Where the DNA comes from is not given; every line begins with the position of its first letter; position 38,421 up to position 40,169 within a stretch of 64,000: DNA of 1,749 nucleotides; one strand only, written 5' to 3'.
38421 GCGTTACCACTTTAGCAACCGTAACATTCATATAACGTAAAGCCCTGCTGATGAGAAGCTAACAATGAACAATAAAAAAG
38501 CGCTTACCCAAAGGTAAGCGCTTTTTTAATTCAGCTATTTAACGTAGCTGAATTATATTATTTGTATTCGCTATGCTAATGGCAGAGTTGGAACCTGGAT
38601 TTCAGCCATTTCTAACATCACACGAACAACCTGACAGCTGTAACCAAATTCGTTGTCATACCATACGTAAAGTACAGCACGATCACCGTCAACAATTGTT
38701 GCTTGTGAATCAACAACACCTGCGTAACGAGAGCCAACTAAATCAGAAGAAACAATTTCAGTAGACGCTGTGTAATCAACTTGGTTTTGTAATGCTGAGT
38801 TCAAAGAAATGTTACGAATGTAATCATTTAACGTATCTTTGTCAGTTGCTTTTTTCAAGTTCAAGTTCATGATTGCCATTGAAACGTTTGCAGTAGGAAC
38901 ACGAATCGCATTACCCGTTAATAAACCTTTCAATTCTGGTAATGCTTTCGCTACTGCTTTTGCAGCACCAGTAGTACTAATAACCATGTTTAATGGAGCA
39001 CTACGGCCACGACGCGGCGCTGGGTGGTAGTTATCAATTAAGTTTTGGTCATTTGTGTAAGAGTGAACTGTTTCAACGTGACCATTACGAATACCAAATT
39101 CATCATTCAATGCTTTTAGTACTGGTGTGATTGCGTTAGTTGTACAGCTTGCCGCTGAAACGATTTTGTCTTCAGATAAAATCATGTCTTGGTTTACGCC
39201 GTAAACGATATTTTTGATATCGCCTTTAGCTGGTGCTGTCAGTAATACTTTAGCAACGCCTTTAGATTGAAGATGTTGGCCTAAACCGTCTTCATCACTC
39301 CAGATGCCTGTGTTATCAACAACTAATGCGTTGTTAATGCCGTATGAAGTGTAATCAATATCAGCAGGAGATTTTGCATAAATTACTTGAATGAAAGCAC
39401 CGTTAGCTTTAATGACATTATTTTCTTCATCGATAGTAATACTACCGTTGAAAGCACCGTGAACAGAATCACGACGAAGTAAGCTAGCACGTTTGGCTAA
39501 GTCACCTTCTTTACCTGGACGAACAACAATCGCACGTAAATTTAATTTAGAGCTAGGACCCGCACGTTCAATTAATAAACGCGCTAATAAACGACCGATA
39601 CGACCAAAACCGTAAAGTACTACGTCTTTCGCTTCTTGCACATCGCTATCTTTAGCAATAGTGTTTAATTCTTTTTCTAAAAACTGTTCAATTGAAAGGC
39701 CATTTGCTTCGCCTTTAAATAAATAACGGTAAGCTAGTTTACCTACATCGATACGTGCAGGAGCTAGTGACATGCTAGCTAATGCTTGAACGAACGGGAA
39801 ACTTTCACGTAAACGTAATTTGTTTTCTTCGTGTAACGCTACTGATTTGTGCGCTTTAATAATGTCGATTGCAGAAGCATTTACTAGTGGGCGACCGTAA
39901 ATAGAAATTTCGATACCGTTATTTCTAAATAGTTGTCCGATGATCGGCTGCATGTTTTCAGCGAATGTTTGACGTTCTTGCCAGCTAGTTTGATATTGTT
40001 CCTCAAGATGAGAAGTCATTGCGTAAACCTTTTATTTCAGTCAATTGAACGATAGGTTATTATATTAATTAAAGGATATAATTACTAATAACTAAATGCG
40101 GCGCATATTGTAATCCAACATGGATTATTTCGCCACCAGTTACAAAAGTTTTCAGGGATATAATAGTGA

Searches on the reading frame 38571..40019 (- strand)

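Call 76: search_protein_families(library=ncbifam, proteins=[window:38571-40019:-], max_evalue=1e-10)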
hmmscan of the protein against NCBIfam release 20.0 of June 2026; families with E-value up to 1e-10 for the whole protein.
window:38571-40019:- (482 aa): 9 families
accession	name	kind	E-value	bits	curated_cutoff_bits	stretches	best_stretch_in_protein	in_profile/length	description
NF006139.0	PRK08289.1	equivalog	3.1e-243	807.6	431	1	4-480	4-478/480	glyceraldehyde-3-phosphate dehydrogenase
TIGR01534.1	GAPDH-I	equivalog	3.1e-111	371.7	367.2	1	133-466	2-330/330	type I glyceraldehyde-3-phosphate dehydrogenase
NF005830.0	PRK07729.1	equivalog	4.6e-77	259.2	546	1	132-471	4-330/343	glyceraldehyde-3-phosphate dehydrogenase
NF033735.1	G3PDH_Arsen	exception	4.9e-74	249.7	450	1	135-467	3-322/323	ArsJ-associated glyceraldehyde-3-phosphate dehydrogenase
NF005641.0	PRK07403.1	equivalog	5.3e-72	242.8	616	1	133-467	4-328/337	type I glyceraldehyde-3-phosphate dehydrogenase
TIGR01532.1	E4PD_g-proteo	equivalog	3.6e-62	210.5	530.55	1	133-463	2-322/325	erythrose-4-phosphate dehydrogenase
NF006512.0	PRK08955.1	equivalog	1.9e-61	208.2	563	1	133-470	5-329/334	glyceraldehyde-3-phosphate dehydrogenase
NF010058.0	PRK13535.1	equivalog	2.7e-60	204.3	539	1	133-475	5-337/339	erythrose-4-phosphate dehydrogenase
NF011954.0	PRK15425.1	equivalog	1.3e-56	192.1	662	1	133-468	5-326/331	glyceraldehyde-3-phosphate dehydrogenase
